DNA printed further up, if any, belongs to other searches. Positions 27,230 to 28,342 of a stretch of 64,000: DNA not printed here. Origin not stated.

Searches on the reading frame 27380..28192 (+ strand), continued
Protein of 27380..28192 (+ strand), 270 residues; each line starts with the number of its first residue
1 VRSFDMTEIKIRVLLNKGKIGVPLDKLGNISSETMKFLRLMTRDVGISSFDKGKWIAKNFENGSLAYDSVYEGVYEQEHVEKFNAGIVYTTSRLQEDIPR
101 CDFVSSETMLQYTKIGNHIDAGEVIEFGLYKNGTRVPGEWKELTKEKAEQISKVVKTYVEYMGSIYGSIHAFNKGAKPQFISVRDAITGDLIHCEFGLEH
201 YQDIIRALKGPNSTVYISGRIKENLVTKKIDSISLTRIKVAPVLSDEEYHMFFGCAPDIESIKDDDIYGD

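Call 65: fold_search(model_id=the predicted structure, library=viral)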
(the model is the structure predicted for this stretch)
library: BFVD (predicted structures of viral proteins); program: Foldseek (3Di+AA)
matches with E <= 10: 1157; with E <= 0.001: 6
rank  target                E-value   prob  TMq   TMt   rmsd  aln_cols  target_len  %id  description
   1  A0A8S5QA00            1.1e-10  1.00  0.41  0.31  14.2       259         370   10  DUF6575 domain-containing protein [Siphoviridae sp. ctoic9]
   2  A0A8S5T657            1.4e-09  1.00  0.42  0.42  11.9       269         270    9  Uncharacterized protein [Myoviridae sp. ctLIM9]
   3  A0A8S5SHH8            1.5e-04  1.00  0.24  0.39  10.6       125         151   17  Single-stranded DNA-binding protein [Siphoviridae sp. ctzyE57]
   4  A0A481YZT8            6.7e-04  1.00  0.21  0.15   8.0       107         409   13  Exodeoxyribonuclease VII large subunit [Mimivirus LCMiAC01]
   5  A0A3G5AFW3            8.5e-04  1.00  0.20  0.08   6.6        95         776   19  AAA+ ATPase domain-containing protein [Solivirus sp.]
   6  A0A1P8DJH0            9.6e-04  1.00  0.24  0.38  13.3       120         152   16  (no name in the UniProt tables at hand)
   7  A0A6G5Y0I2            1.0e-03  1.00  0.22  0.41   9.6       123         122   17  (no name in the UniProt tables at hand)
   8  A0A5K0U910            1.4e-03  1.00  0.21  0.12   8.0       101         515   15  Exodeoxyribonuclease VII large subunit [Yasminevirus sp. GU-2018]
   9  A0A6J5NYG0            1.5e-03  0.87  0.25  0.16  33.5       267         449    6  DnaE_OBF domain containing protein [uncultured Caudovirales phage]
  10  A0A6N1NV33            1.6e-03  0.99  0.21  0.33   9.8       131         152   11  Mimivirus translation initiation factor 5A [Tupanvirus deep ocean]
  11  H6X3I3                2.2e-03  0.97  0.26  0.39  14.4       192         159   11  Uncharacterized protein [Klebsiella phage vB_KleM_RaK2]
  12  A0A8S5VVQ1            2.5e-03  1.00  0.23  0.12  13.7       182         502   12  (no name in the UniProt tables at hand)
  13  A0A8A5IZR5            2.8e-03  1.00  0.24  0.15   5.8        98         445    9  (no name in the UniProt tables at hand)
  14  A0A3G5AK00            3.3e-03  0.54  0.22  0.15  20.0       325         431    8  DNA ligase [Solivirus sp.]
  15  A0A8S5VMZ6            3.5e-03  1.00  0.25  0.10   4.4        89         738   10  (no name in the UniProt tables at hand)
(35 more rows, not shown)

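Call 79: search_protein_families(library=pfam, alignment_id=A8, max_evalue=0.001)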
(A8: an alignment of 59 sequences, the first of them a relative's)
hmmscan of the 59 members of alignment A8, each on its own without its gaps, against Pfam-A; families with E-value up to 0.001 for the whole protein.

A. member 1, L008:6001-6816:+ (272 aa): 0 families

B. families by the number of members that match (of 59 scanned): 22 families
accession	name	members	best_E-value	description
PF01850.27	PIN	6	1.9e-10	PIN domain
PF12686.12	DUF3800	3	1.1e-06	Protein of unknown function (DUF3800)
PF14367.12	DUF4411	2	4.9e-46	Domain of unknown function (DUF4411)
PF02384.22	N6_Mtase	2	1.2e-33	N-6 DNA Methylase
PF06114.19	Peptidase_M78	2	5.7e-15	IrrE N-terminal-like domain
PF04255.20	DUF433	2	1.8e-09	Protein of unknown function (DUF433)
PF01381.28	HTH_3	2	4.3e-09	Helix-turn-helix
PF13560.12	HTH_31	2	2.5e-08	Helix-turn-helix domain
PF21321.3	HTH_66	2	1.9e-07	Putative DNA-binding HTH domain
PF01170.24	UPF0020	2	4.9e-05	RMKL-like, methyltransferase domain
PF13413.12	HTH_25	2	0.00018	Helix-turn-helix domain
PF00574.28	CLP_protease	1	1.2e-27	Clp protease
PF15956.11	DUF4760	1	6.8e-22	Domain of unknown function (DUF4760)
PF13749.12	HATPase_c_4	1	1.5e-15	Putative ATP-dependent DNA helicase recG C-terminal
PF18478.7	PIN_10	1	6.4e-14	PIN like domain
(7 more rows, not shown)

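Call 81: search_protein_families(library=pfam, alignment_id=A4, max_evalue=10)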
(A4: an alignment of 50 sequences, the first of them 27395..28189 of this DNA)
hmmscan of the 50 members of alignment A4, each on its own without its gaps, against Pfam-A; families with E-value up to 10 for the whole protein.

A. member 1, window:27395-28189:+ (265 aa): 1 family
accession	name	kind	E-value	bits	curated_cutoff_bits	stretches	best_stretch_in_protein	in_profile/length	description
PF16138.10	DUF4846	-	0.12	12.4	37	1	106-185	84-163/239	Domain of unknown function (4846)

B. families by the number of members that match (of 50 scanned): 23 families
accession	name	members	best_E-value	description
PF24650.2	TT1_Tal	1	0.001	Tal, N-terminal tail tube TT1 domain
PF10833.13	DUF2572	1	0.019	Protein of unknown function (DUF2572)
PF25371.1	DUF7884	1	0.019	Domain of unknown function (DUF7884)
PF07346.16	DUF1477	1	0.037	Protein of unknown function (DUF1477)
PF12869.13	tRNA_anti-like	1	0.053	tRNA_anti-like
PF08787.18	Alginate_lyase2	1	0.11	Alginate lyase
PF01336.31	tRNA_anti-codon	1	0.11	OB-fold nucleic acid binding domain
PF16138.10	DUF4846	1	0.12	Domain of unknown function (4846)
PF01535.26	PPR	1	0.12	PPR repeat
PF05392.16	COX7B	1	0.12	Cytochrome C oxidase chain VIIB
PF14611.13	KH_SLS1_1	1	0.12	SLS1 protein first KH domain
PF02541.22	Ppx-GppA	1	0.12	Ppx/GppA phosphatase family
PF16476.10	DUF5053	1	0.13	Domain of unknown function (DUF5053)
PF25220.1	Sororin_C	1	0.13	Sororin C-terminal region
PF07286.17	D-Glu_cyclase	1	0.14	D-glutamate cyclase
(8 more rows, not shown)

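Call 90: find_encoding_contigs(protein=P0282, flank=5000, max_places=2)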
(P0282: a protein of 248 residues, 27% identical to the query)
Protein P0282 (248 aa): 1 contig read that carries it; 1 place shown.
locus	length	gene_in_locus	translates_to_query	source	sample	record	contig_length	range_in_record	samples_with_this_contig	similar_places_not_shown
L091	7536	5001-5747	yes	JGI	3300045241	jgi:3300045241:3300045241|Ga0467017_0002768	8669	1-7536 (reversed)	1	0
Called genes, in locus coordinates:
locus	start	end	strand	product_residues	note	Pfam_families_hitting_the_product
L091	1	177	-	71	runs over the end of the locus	-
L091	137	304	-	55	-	-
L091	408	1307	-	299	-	PF12323:HTH_OrfB_IS605, PF01385:OrfB_IS605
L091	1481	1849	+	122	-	-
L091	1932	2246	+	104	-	-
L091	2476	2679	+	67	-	-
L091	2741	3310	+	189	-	PF12728:HTH_17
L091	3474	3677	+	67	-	-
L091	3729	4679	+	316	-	PF12760:Zn_ribbon_IS1595, PF12762:DDE_Tnp_IS1595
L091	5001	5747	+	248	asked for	-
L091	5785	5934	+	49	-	-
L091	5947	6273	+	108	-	-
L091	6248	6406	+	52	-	-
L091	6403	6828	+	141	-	-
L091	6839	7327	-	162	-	-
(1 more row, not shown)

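Call 91: find_encoding_contigs(protein=P0228, flank=5000, max_places=2)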
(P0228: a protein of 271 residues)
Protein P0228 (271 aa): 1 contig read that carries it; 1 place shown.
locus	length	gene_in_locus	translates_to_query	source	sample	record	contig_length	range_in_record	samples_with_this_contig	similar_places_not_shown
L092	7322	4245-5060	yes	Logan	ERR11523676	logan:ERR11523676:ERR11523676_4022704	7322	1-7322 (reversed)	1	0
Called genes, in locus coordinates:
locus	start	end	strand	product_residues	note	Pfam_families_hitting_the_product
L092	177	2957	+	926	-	PF14559:TPR_19 (faint), PF23300:HEAT_Nup120 (faint), PF00515:TPR_1 (faint), PF13181:TPR_8 (faint), PF07719:TPR_2 (faint), PF13174:TPR_6 (faint), PF13371:TPR_9 (faint), PF13424:TPR_12 (faint), +9 more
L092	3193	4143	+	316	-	PF12760:Zn_ribbon_IS1595, PF12762:DDE_Tnp_IS1595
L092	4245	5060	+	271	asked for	-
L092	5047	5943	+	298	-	PF01850:PIN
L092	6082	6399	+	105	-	-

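Call 92: find_encoding_contigs(protein=P0281, flank=5000, max_places=2)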
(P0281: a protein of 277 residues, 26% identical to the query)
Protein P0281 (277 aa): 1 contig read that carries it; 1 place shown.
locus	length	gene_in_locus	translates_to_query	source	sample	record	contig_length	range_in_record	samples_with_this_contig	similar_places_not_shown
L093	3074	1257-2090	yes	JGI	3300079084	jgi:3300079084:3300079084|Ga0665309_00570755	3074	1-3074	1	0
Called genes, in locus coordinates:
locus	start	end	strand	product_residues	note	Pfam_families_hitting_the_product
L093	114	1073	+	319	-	PF12760:Zn_ribbon_IS1595, PF12762:DDE_Tnp_IS1595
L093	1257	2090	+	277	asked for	-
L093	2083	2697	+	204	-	PF01850:PIN (weak)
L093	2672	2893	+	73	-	-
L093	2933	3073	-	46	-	?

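Call 100: search_dna_similar(query=window:27395-28189:+, collection=plasmids, mode=protein, max_evalue=0.001, max_rows=15)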
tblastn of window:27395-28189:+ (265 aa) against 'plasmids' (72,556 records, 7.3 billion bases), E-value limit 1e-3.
No match.

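Call 101: search_dna_similar(query=window:27395-28189:+, collection=phages, mode=protein, max_evalue=0.001, max_rows=15)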
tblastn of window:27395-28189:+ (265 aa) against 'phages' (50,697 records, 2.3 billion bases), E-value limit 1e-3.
No match.
